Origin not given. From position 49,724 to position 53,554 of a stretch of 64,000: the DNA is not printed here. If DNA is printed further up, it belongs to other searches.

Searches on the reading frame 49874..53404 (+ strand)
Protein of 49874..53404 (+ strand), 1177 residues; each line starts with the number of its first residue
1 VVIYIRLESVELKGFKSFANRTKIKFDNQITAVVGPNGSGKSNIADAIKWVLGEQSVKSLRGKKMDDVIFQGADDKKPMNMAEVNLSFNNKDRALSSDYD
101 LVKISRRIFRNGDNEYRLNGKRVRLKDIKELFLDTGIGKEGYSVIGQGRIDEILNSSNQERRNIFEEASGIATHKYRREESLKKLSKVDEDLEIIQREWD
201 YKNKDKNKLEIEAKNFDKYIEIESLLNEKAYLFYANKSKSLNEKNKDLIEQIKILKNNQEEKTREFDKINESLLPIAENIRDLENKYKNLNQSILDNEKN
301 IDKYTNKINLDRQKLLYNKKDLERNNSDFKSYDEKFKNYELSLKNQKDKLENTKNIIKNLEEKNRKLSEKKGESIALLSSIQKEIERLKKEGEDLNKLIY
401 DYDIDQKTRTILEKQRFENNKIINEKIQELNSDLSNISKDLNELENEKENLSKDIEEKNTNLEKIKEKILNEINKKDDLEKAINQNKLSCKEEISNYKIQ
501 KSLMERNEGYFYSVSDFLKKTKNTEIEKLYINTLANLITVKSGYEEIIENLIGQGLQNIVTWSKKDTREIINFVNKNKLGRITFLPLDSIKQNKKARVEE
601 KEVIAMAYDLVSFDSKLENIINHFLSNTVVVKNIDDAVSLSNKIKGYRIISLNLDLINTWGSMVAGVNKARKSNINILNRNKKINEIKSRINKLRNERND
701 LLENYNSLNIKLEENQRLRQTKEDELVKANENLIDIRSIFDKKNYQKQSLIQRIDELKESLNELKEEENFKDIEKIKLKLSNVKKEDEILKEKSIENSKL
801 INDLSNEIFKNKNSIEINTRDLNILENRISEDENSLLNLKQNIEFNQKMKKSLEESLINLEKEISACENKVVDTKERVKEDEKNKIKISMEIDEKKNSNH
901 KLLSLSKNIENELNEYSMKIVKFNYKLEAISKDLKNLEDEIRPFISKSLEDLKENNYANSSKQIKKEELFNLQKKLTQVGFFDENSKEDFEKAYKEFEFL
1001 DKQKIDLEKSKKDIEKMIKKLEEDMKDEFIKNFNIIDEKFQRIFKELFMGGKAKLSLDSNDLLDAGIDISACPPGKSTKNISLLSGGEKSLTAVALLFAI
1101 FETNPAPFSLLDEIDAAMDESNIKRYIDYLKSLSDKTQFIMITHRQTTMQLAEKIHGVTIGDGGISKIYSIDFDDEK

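Call 103: search_protein_families(library=pfam, proteins=[window:49874-53404:+], max_evalue=0.0001)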
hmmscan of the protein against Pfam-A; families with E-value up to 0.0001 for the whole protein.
window:49874-53404:+ (1177 aa): 6 families
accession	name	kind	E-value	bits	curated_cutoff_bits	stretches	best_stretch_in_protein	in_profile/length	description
PF02463.25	SMC_N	-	7.6e-43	146.9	40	1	7-1166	2-219/220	RecF/RecN/SMC N terminal domain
PF06470.18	SMC_hinge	-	5.9e-26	91.6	22.5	1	531-640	5-115/116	SMC proteins Flexible Hinge Domain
PF13476.12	AAA_23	-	7.1e-13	50.1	27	1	9-292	1-191/201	AAA domain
PF13175.12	AAA_15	-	6.7e-11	42.8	32.1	1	7-302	3-276/374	AAA ATPase domain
PF13555.12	AAA_29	-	2.2e-06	27.7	27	1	8-53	2-47/61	P-loop containing region of AAA domain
PF13304.12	AAA_21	-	8.7e-06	26.4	27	1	30-95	1-83/304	AAA domain, putative AbiEii toxin, Type IV TA system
